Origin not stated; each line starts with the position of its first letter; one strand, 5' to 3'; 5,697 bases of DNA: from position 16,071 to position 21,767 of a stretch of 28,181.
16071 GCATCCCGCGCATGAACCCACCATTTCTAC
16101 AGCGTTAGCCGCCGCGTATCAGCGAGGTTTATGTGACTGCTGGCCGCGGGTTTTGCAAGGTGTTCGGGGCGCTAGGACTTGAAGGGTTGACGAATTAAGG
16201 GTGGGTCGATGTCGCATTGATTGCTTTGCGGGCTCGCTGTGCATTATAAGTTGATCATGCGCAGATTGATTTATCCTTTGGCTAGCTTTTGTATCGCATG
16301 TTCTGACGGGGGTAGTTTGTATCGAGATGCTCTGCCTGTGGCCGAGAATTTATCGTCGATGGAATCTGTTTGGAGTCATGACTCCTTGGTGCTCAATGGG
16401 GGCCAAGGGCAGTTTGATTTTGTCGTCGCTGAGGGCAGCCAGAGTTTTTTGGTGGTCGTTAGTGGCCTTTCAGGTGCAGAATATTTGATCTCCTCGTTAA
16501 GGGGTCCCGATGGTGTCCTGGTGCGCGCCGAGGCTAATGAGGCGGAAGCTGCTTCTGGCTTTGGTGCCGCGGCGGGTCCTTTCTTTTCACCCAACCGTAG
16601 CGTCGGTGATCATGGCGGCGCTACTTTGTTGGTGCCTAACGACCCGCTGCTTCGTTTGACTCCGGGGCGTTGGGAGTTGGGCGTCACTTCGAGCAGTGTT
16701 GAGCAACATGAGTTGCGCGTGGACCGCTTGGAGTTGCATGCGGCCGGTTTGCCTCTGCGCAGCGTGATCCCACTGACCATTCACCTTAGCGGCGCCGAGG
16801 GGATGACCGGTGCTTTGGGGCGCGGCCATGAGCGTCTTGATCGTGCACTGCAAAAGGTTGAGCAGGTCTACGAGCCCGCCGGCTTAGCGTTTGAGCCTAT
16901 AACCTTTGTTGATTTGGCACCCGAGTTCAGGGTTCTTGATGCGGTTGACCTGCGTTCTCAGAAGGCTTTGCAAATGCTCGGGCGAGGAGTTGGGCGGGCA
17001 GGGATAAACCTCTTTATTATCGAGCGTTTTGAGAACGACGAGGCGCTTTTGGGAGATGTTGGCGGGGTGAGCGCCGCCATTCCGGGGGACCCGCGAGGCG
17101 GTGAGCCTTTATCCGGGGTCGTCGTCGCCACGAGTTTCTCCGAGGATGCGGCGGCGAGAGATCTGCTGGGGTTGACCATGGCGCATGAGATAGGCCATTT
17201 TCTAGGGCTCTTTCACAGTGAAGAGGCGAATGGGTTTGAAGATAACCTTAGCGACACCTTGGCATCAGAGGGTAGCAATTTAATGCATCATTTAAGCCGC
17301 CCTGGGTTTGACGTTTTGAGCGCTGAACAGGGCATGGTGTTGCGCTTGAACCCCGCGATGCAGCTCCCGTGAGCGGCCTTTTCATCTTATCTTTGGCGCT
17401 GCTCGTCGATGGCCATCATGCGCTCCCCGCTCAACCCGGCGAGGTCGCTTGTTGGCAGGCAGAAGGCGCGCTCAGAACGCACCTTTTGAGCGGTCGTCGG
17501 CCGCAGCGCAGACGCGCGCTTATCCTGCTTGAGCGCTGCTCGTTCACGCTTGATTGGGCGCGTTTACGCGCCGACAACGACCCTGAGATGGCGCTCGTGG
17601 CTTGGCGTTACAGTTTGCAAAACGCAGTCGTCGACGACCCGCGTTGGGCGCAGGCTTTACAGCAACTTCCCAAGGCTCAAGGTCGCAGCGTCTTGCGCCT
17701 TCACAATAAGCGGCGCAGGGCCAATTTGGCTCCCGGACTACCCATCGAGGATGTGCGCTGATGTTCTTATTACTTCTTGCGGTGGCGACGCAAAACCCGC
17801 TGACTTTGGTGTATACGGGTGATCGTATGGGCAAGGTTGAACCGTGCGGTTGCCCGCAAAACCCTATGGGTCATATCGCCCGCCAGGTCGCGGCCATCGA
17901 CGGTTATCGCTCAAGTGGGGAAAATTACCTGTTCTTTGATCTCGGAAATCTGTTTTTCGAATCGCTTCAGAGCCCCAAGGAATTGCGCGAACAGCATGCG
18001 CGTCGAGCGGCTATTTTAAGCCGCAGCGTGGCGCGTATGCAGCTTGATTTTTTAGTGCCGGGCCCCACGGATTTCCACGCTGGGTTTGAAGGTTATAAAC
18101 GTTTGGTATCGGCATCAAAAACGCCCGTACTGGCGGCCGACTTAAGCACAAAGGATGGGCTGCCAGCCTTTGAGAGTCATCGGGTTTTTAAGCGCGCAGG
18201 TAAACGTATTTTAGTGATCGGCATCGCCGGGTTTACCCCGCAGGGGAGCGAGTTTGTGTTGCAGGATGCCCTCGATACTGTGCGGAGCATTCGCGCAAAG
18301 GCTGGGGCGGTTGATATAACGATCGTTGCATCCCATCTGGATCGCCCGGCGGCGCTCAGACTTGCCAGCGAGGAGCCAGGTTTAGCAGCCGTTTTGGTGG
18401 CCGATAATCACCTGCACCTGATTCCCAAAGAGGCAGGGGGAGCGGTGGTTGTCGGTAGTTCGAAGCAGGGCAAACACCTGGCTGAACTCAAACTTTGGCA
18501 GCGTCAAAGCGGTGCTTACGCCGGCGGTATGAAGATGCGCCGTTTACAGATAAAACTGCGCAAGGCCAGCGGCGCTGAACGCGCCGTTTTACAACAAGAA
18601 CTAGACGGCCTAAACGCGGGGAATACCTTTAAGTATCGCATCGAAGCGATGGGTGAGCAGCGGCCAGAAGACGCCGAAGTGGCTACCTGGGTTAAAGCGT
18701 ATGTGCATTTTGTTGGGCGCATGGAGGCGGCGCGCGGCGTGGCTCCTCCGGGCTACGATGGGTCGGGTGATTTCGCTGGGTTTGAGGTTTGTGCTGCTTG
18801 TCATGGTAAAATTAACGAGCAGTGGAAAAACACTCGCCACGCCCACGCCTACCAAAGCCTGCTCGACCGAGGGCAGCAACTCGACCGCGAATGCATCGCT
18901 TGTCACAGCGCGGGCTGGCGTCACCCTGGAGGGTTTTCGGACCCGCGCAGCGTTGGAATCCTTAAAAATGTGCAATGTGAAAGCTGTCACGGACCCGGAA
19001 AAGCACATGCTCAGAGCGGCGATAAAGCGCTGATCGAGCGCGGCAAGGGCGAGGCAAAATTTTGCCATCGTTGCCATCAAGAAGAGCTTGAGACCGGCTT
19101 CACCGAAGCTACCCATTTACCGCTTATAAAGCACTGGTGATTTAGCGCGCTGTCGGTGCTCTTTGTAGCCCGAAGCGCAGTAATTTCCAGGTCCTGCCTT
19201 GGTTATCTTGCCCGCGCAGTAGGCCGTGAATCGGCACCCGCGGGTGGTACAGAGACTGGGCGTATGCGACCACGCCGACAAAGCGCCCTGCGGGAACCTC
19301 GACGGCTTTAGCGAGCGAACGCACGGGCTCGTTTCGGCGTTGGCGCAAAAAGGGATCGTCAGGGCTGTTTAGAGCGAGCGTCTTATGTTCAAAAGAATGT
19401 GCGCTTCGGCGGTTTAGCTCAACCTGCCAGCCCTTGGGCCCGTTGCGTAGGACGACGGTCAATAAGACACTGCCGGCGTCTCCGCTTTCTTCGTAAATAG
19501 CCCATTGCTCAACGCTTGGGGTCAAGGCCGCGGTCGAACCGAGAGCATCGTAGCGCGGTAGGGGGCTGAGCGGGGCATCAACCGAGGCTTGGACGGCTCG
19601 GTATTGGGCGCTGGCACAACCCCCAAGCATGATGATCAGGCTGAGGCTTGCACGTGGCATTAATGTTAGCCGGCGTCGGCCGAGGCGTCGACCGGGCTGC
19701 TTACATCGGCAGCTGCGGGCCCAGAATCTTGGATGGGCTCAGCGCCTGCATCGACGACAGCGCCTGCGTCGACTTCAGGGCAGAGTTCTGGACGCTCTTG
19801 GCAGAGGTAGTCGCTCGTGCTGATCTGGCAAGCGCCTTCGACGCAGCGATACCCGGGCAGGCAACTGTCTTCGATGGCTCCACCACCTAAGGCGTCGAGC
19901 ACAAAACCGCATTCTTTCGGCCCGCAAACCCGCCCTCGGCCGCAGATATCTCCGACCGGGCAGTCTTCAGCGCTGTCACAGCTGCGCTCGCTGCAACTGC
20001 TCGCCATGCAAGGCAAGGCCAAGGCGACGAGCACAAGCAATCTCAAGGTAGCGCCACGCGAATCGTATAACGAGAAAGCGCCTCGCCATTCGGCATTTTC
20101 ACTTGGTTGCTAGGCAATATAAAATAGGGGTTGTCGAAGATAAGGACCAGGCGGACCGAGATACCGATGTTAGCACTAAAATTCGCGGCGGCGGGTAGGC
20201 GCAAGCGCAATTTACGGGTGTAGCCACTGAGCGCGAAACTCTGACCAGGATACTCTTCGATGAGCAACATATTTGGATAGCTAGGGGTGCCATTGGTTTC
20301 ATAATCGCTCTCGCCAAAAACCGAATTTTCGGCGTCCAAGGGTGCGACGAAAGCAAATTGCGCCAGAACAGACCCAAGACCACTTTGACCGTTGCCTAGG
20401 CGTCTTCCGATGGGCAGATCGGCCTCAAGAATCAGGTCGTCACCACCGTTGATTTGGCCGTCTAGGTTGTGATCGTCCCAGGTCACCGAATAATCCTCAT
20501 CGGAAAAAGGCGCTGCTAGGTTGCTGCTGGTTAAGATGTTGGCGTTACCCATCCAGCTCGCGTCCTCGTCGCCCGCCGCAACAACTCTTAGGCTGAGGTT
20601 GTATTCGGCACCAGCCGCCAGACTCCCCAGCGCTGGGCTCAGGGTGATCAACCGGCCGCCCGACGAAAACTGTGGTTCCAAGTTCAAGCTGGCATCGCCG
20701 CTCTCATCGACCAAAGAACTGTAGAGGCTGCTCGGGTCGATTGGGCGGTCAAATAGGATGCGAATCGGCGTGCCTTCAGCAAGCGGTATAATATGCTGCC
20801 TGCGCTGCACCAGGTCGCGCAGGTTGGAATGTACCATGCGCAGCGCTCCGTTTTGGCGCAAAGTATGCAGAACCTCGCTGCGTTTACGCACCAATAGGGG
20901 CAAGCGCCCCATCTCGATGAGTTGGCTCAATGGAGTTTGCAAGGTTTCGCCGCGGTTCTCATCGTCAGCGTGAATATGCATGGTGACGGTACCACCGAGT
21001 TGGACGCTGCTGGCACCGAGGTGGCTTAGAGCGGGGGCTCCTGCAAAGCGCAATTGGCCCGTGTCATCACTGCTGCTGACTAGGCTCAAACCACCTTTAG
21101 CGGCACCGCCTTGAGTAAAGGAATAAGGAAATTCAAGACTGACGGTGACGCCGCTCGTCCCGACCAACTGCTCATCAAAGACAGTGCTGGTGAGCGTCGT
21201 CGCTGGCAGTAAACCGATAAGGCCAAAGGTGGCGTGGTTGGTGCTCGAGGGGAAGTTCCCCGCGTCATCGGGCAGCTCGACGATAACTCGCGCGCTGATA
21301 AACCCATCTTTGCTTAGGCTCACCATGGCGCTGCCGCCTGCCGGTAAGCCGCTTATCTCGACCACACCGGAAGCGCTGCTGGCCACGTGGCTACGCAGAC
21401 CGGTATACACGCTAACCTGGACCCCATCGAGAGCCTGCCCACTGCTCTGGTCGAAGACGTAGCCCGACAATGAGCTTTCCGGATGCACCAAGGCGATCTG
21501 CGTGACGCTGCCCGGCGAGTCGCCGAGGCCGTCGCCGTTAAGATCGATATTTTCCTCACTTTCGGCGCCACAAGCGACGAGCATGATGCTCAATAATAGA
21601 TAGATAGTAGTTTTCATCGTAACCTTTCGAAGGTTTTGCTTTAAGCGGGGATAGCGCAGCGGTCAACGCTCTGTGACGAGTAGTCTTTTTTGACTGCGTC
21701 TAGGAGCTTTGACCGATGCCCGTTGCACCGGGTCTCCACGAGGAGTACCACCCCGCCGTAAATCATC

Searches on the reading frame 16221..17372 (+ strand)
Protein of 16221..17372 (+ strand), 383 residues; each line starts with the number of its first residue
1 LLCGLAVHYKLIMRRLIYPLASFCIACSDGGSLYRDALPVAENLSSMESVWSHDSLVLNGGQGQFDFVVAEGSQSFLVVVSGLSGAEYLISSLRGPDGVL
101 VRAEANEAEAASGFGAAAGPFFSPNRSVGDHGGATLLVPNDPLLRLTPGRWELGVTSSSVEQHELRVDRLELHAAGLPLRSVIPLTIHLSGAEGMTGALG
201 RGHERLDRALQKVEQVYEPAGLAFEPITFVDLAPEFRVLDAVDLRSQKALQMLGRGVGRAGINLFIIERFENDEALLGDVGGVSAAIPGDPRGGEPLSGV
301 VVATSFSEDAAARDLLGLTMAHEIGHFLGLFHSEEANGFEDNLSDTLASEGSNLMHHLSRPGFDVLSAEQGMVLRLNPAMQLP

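Call 54: search_protein_families(library=pfam, proteins=[window:16221-17372:+], max_evalue=0.001)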
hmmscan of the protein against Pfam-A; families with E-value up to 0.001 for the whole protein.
window:16221-17372:+ (383 aa): 2 families
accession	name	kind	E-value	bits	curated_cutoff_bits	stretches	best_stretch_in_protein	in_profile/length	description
PF05572.19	Peptidase_M43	-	0.00091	19.6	23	0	288-354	40-109/152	Pregnancy-associated plasma protein-A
PF00413.30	Peptidase_M10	-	0.001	19.4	24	0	316-336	108-128/159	Matrixin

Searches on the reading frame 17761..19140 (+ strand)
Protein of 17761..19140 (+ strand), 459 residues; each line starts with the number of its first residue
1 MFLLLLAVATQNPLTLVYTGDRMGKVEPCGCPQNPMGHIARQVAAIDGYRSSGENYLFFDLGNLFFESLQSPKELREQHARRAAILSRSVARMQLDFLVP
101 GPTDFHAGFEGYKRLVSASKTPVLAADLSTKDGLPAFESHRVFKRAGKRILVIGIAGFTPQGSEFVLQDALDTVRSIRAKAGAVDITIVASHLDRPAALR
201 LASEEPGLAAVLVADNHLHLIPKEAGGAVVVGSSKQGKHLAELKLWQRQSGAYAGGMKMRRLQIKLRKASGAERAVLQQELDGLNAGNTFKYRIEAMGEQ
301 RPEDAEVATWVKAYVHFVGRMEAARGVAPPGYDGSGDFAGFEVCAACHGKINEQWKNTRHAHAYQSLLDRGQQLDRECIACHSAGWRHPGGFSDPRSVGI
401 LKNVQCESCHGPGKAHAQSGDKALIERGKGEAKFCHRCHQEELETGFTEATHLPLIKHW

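Call 54: search_protein_families(library=pfam, proteins=[window:17761-19140:+], max_evalue=0.001)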
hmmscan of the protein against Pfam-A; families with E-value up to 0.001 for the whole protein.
window:17761-19140:+ (459 aa): 4 families
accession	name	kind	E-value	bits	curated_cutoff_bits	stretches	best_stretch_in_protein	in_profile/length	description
PF13435.11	Cytochrome_C554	-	4.5e-14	53.6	20.8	1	343-411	1-84/84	Cytochrome c554 and c-prime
PF14522.11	Cytochrome_C7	-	5.9e-07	29.7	24.8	1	402-445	12-54/67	Cytochrome c7 and related cytochrome c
PF22113.1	Mtrc-MtrF_II-IV_dom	-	2.7e-06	27.5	30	0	341-385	120-166/176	Outer membrane cytochrome MtrC/MtrF-like, domains II/IV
PF14537.11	Cytochrom_c3_2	-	0.00013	22.8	25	0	402-441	25-66/79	Cytochrome c3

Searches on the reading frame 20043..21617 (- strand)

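Call 54: search_protein_families(library=pfam, proteins=[window:20043-21617:-], max_evalue=0.001)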
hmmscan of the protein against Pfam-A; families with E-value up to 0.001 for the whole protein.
window:20043-21617:- (524 aa): 1 family
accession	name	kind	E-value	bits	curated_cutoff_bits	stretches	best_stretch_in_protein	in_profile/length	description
PF13620.12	CarboxypepD_reg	-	3.6e-08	34.1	32.3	1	49-116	1-70/82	Carboxypeptidase regulatory-like domain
